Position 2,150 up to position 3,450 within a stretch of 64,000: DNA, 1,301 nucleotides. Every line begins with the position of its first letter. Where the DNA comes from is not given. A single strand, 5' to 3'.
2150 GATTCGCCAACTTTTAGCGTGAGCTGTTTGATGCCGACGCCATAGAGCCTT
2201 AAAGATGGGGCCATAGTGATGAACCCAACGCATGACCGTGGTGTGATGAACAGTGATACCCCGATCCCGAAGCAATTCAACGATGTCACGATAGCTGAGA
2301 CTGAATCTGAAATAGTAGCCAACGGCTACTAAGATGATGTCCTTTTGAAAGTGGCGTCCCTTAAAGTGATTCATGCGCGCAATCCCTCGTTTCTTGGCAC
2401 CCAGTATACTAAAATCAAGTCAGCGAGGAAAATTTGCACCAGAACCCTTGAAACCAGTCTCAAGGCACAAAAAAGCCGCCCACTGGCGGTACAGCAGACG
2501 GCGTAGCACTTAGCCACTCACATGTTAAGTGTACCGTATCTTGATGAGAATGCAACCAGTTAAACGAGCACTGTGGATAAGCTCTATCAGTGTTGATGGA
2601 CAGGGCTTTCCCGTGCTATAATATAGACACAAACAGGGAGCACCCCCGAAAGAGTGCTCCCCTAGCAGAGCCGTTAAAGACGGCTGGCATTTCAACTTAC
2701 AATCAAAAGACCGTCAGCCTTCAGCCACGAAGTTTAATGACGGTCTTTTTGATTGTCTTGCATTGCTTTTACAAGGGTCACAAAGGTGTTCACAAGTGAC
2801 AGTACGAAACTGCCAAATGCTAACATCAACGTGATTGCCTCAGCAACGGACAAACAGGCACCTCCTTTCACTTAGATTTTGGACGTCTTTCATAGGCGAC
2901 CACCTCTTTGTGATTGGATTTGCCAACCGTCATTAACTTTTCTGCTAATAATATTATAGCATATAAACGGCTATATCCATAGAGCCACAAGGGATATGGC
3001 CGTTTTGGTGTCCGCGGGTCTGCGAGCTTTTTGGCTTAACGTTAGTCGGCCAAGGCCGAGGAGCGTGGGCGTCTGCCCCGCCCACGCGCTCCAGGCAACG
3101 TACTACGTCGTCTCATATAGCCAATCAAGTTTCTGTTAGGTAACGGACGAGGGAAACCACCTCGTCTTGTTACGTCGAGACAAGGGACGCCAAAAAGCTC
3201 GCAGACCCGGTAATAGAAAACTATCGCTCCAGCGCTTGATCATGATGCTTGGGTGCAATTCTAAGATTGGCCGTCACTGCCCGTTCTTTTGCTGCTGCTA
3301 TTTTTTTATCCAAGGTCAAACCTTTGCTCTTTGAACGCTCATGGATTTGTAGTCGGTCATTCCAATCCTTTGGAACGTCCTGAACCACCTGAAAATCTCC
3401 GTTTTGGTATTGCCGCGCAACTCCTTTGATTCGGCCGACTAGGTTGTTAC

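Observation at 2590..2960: Candidate Fst/Lpt-like type I toxin-antitoxin locus with convergent RNAs sharing a bidirectional terminator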

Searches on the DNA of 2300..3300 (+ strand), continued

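Call 37: search_rna_families(sources=[L011, L012, L013, L014, L015, L016, L017, L018, L019, L020], threshold=evalue, max_evalue=0.1)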
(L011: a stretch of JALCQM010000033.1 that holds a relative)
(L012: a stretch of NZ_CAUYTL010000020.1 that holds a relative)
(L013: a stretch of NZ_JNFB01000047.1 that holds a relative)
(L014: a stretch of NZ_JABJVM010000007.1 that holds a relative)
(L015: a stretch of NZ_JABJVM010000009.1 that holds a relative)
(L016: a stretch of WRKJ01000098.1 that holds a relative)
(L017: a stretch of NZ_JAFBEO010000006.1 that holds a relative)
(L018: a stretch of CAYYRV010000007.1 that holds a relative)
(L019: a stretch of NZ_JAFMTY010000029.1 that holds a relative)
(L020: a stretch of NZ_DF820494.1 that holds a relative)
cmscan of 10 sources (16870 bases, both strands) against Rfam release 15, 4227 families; matches with E-value up to 0.1: 16.
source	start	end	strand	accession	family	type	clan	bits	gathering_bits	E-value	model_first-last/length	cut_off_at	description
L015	1103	1204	+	RF00167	Purine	Cis-reg; riboswitch;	CL00123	80.1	37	2.6e-13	1-102/102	no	Purine riboswitch aptamer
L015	694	871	+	RF01492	rli28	Gene; sRNA;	-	79.3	45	1.1e-08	1-186/186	no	Listeria sRNA rli28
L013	1103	1204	+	RF00167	Purine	Cis-reg; riboswitch;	CL00123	77.8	37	9.5e-13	1-102/102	no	Purine riboswitch aptamer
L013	695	871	+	RF01492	rli28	Gene; sRNA;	-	76.1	45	3.7e-08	1-186/186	no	Listeria sRNA rli28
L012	688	871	+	RF01492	rli28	Gene; sRNA;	-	76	45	4e-08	1-186/186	no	Listeria sRNA rli28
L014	678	871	+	RF01492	rli28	Gene; sRNA;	-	75.6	45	4.5e-08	1-186/186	no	Listeria sRNA rli28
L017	679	871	+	RF01492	rli28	Gene; sRNA;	-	65.6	45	2.2e-06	1-186/186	no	Listeria sRNA rli28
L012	949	1038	-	RF01776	RatA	Gene; antitoxin;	-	57.6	49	3.1e-06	1-91/91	no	RNA anti-toxin A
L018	756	988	+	RF01412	BsrG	Gene; sRNA;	-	57.3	55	2.4e-11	1-259/259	no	BsrG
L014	942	1036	-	RF01776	RatA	Gene; antitoxin;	-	48.6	49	0.00022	1-91/91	no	RNA anti-toxin A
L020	680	869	+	RF01492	rli28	Gene; sRNA;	-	47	45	0.0029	1-186/186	no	Listeria sRNA rli28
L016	652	871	+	RF01492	rli28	Gene; sRNA;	-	44.8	45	0.0069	1-186/186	no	Listeria sRNA rli28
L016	1134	1355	+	RF01492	rli28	Gene; sRNA;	-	44.1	45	0.009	1-186/186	no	Listeria sRNA rli28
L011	946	1030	-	RF01776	RatA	Gene; antitoxin;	-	36.1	49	0.089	1-91/91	no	RNA anti-toxin A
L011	797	865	+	RF01412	BsrG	Gene; sRNA;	-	26.9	55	0.0052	59-128/259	no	BsrG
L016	1285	1349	+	RF01412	BsrG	Gene; sRNA;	-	23.6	55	0.04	63-128/259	no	BsrG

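Call 76: search_rna_families(source=window, start=2960, end=3260, threshold=evalue, max_evalue=1)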
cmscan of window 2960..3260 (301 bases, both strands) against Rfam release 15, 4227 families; matches with E-value up to 1: 0.
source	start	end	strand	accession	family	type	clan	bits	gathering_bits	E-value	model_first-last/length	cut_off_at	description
